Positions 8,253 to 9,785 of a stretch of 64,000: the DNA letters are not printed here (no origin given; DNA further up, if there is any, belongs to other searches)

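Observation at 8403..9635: Full-length ClpX unfoldase in an early phage operon, translationally coupled to S21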

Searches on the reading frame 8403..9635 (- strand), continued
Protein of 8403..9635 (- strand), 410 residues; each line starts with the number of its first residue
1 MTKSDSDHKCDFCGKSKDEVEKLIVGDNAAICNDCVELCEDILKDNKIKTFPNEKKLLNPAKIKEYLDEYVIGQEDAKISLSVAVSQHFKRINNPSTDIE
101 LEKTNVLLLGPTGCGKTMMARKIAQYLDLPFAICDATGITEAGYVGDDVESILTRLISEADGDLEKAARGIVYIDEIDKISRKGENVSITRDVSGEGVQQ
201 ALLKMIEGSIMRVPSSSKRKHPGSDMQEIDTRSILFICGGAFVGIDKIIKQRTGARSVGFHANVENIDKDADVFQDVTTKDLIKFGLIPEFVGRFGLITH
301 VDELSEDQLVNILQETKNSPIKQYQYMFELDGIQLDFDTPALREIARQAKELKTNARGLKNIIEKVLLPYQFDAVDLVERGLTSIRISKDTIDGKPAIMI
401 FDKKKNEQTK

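Call 44: search_protein_families(library=phrogs, proteins=[window:8403-9635:-], max_evalue=0.01)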
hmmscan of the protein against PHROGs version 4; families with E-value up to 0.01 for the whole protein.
window:8403-9635:- (410 aa): 24 families
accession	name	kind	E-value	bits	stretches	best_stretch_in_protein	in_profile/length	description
phrog_4339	-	unknown function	2.5e-98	331.6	2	160-407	348-542/552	-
phrog_5534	-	unknown function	2.9e-18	67.1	2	107-248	31-160/273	-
phrog_4871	-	other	1.2e-12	48.1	2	61-127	458-520/764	ATP-dependent protease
phrog_10401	-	other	3e-11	43.8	1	42-181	413-531/667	ATPase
phrog_3757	-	unknown function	3.4e-10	40.9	1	102-186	125-202/367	-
phrog_6797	-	unknown function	6.7e-10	40.1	1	9-47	65-103/107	-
phrog_12435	-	other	1.5e-08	35.5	1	5-46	3-44/65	protease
phrog_8638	-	unknown function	2.4e-07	30.7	1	105-179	307-375/568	-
phrog_5259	-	unknown function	8.2e-07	29.7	1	6-57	9-63/70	-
phrog_249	-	moron, auxiliary metabolic gene and host takeover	1.2e-06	29.2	1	89-147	115-172/380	porphyrin biosynthesis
phrog_5846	-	DNA, RNA and nucleotide metabolism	1.4e-06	28.8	1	71-185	18-111/380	clamp loader of DNA polymerase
phrog_11838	-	DNA, RNA and nucleotide metabolism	2.3e-06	28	1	102-188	39-118/420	clamp loader of DNA polymerase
phrog_7998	-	unknown function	3.9e-06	27.3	1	101-182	38-132/339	-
phrog_10371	-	DNA, RNA and nucleotide metabolism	6.7e-06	25.6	1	78-182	302-404/683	DNA helicase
phrog_30773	-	unknown function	1.2e-05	24.9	1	104-183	197-270/666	-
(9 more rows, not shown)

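Call 56: get_annotated_region(hit=H17, flank=4000)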
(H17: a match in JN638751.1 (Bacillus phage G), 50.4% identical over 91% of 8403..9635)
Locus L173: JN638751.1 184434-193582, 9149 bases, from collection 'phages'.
description: Bacillus phage G, complete genome.
organism: Bacillus phage G (NCBI taxid 2884420)
taxonomy: Viruses; Duplodnaviria; Heunggongvirae; Uroviricota; Caudoviricetes; Donellivirus; Donellivirus gee
host: Bacillus megaterium str. ATCC 43725; source: soil; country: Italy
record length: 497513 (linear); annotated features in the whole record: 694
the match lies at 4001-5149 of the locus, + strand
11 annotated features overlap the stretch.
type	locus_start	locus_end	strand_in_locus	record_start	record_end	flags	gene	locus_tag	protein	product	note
CDS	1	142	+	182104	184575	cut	254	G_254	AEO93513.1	gp254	DNA gyrase subunit A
CDS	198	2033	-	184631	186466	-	255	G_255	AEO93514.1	gp255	-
CDS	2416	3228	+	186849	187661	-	256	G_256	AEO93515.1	gp256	-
CDS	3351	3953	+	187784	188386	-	257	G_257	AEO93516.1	gp257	ClpP-like protease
CDS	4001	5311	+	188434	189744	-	258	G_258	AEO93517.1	gp258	ClpX-like ATP binding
CDS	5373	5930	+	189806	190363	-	259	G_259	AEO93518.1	gp259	-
CDS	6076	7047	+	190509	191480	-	260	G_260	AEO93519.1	gp260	putative phosphoesterase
CDS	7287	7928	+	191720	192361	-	261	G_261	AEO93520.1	gp261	-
CDS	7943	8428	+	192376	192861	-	262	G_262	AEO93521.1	gp262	MgtC/SapB transporter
CDS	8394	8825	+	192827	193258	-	263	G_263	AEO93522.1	gp263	-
CDS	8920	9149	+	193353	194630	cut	264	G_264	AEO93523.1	gp264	putative kinase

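Call 57: get_annotated_region(hit=H4, flank=4000)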
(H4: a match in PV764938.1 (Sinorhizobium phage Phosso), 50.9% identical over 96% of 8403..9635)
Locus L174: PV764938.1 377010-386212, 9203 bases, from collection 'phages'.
description: Sinorhizobium phage Phosso, complete genome.
organism: Sinorhizobium phage Phosso (NCBI taxid 3435197)
taxonomy: Viruses
host: Sinohrizobium meliloti NRRL L-50; source: soil; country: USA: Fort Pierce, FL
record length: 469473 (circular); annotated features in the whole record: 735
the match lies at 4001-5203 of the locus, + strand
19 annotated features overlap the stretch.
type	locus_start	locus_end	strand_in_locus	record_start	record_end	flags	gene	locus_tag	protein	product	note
CDS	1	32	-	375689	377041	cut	-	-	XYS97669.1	topoisomerase IV subunit A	512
CDS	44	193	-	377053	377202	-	-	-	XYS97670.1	hypothetical protein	513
CDS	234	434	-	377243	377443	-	-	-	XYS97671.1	hypothetical protein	514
CDS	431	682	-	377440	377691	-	-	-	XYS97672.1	hypothetical protein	515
CDS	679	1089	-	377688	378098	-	-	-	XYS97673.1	hypothetical protein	516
CDS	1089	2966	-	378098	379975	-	-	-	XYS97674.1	DNA topoisomerase large subunit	517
CDS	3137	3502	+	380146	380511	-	-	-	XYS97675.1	hypothetical protein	518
CDS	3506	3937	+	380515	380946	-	-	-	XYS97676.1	hypothetical protein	519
CDS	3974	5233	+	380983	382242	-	-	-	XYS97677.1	ATP-dependent Clp protease ATP-binding subunit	520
CDS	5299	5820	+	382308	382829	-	-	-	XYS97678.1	translation initiation factor IF-3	521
CDS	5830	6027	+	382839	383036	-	-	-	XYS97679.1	hypothetical protein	522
CDS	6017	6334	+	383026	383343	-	-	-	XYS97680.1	hypothetical protein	523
tRNA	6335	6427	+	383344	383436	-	-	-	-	tRNA-Ile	tRNA-Ile(tat)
CDS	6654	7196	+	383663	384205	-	-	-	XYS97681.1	HNH endonuclease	525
CDS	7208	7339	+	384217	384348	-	-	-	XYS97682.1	hypothetical protein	526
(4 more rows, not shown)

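Call 58: get_annotated_region(hit=H23, flank=4000)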
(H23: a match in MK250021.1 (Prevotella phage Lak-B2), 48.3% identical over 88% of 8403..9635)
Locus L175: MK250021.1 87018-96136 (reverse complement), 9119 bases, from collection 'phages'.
description: MAG: Prevotella phage Lak-B2, complete genome.
organism: Prevotella phage Lak-B2 (NCBI taxid 2491284)
taxonomy: Viruses; Duplodnaviria; Heunggongvirae; Uroviricota; Caudoviricetes
host: Prevotella sp.; source: baboon feces; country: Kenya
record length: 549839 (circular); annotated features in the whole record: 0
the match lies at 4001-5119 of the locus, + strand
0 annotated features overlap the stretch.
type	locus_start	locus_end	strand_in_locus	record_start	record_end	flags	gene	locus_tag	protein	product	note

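Call 59: get_annotated_region(hit=H27, flank=4000)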
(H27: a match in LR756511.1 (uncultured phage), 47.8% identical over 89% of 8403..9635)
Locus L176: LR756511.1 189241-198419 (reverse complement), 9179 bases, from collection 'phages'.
description: uncultured phage genome assembly, chromosome: 1.
organism: uncultured phage (NCBI taxid 278008)
taxonomy: Viruses; environmental samples
host: -; source: metagenomic; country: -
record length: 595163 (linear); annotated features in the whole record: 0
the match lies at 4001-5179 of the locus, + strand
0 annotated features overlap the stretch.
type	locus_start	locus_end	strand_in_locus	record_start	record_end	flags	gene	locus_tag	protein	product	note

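Call 70: find_related_loci(query=A2, collection=viral_contigs, flank=3000)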
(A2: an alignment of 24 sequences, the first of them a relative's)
Query A2 (193 aa) in viral_contigs; peptide patterns used: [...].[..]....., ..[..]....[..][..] (x = any residue, [..] = any of these).
600 stretches matched a pattern (row limit reached: there are more); 586 encode a relative of the query (tblastn E <= 1e-3); the best 80 are kept; 80 distinct loci.
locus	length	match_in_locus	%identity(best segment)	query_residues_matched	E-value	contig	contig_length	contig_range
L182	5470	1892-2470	77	1-193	1e-103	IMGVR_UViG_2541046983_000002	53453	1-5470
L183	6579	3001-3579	76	1-193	5e-103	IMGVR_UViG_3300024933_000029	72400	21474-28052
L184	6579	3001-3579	75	1-193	3e-102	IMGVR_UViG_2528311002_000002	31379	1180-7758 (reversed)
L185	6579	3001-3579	75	1-193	5e-100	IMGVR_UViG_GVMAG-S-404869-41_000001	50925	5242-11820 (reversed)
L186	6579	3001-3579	70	1-193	4e-95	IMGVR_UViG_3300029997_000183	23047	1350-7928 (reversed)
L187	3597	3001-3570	73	1-190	1e-94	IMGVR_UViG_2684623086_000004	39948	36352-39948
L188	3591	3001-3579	69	1-193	3e-94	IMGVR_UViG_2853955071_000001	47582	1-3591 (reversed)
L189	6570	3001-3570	69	1-190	3e-93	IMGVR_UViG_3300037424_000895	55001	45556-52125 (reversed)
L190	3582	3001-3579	69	1-193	2e-92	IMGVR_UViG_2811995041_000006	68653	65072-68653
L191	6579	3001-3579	69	1-193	5e-91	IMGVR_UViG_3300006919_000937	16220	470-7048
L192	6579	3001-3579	67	1-193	1e-90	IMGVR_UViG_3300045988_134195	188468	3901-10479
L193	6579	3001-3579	67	1-193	7e-90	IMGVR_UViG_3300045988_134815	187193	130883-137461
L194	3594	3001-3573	65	1-191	6e-88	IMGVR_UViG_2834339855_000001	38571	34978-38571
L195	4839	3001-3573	63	3-193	2e-87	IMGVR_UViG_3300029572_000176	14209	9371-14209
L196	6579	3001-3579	63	1-193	4e-86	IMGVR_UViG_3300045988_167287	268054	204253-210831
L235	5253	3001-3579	61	3-193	2e-77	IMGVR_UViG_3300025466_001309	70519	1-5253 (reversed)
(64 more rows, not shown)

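Call 71: find_related_loci(query=L235:3001-3579:+, collection=viral_contigs, flank=6000)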
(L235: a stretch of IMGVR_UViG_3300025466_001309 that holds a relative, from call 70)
Query L235:3001-3579:+ (193 aa) in viral_contigs; peptide patterns used: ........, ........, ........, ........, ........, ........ (x = any residue, [..] = any of these).
132 stretches matched a pattern; 126 encode a relative of the query (tblastn E <= 1e-3); the best 80 are kept; 80 distinct loci.
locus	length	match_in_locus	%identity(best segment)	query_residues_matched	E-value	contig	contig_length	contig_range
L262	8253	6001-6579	100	1-193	3e-132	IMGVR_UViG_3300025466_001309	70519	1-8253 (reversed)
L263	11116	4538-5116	100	1-193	3e-132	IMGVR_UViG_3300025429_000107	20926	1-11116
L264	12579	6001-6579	100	1-193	3e-132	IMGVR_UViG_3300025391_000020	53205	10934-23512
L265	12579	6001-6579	90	1-193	1e-121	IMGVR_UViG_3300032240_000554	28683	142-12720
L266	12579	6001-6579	90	1-193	3e-121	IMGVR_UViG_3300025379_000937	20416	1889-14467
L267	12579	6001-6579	89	1-193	3e-120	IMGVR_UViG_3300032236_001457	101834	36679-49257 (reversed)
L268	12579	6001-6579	88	1-193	3e-120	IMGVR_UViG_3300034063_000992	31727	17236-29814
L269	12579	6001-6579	88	1-193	6e-120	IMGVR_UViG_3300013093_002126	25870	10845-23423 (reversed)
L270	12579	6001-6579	89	1-193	9e-120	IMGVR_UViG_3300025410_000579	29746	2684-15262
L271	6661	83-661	88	1-193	4e-119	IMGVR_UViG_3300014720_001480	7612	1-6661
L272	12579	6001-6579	88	1-193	9e-119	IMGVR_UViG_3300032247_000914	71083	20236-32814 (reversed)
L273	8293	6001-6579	88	1-193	2e-117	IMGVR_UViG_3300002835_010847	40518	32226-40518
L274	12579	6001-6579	88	1-193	2e-117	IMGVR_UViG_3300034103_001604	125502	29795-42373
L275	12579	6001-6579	88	1-193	2e-117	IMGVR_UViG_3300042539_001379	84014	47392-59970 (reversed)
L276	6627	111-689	87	1-193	4e-116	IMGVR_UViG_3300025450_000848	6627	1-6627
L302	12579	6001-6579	82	1-193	2e-110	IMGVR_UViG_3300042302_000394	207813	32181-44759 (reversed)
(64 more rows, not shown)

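Call 75: search_protein_families(library=pfam, proteins=[L302:1110-1649:+, L302:1984-3204:+, L302:3562-4173:+, L302:4160-4723:+, L302:4945-5370:+, L302:5573-5998:+, L302:5998-6582:+, L302:6683-7189:+, L302:7955-8890:+, L302:9689-10717:+], max_evalue=0.001)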
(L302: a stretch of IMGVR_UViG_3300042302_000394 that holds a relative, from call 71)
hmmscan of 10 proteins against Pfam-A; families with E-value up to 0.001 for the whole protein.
L302:1110-1649:+ (179 aa): 0 families

L302:1984-3204:+ (406 aa): 0 families

L302:3562-4173:+ (203 aa): 1 family
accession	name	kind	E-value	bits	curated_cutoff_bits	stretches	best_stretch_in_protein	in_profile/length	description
PF00196.25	GerE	-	0.00019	21.5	23.5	1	13-34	24-45/57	Bacterial regulatory proteins, luxR family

L302:4160-4723:+ (187 aa): 0 families

L302:4945-5370:+ (141 aa): 0 families

L302:5573-5998:+ (141 aa): 0 families

L302:5998-6582:+ (194 aa): 2 families
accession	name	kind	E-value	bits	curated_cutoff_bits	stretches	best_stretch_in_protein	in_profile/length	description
PF00574.28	CLP_protease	-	3.3e-76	255.6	20.2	1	12-193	2-181/182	Clp protease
PF25145.1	NfeD1b_N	-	5.2e-05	23.4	40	1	53-105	28-80/189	NfeD1b, N-terminal domain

L302:6683-7189:+ (168 aa): 1 family
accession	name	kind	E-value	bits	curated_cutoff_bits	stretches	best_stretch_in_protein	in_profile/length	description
PF01242.24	PTPS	-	8.3e-15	55.3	22.4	1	19-156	6-118/121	6-pyruvoyl tetrahydropterin synthase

L302:7955-8890:+ (311 aa): 7 families
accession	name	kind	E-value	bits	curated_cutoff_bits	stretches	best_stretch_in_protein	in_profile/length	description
PF16363.11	GDP_Man_Dehyd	-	3e-52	178.6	27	1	5-301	1-330/332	GDP-mannose 4,6 dehydratase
PF01370.27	Epimerase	-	1.7e-48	165.6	20.9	1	4-231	1-230/240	NAD dependent epimerase/dehydratase family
PF04321.23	RmlD_sub_bind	-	8.6e-09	35.3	27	1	3-283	2-257/287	RmlD substrate binding domain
PF02719.21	Polysacc_synt_2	-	2e-07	30.9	20.2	0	143-263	137-252/293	Polysaccharide biosynthesis protein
PF01073.25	3Beta_HSD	-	9.1e-07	28.6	22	1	5-221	1-224/280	3-beta hydroxysteroid dehydrogenase/isomerase family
PF07993.18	NAD_binding_4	-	5.4e-06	26.2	20.1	0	87-176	107-209/258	Male sterility protein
PF00106.31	adh_short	-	0.00074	19.5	26.6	0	2-58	1-58/195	short chain dehydrogenase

L302:9689-10717:+ (342 aa): 1 family
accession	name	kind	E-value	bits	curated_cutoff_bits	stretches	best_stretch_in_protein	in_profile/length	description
PF03851.20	UvdE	-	3.8e-35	121.9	24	1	38-267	20-253/275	UV-endonuclease UvdE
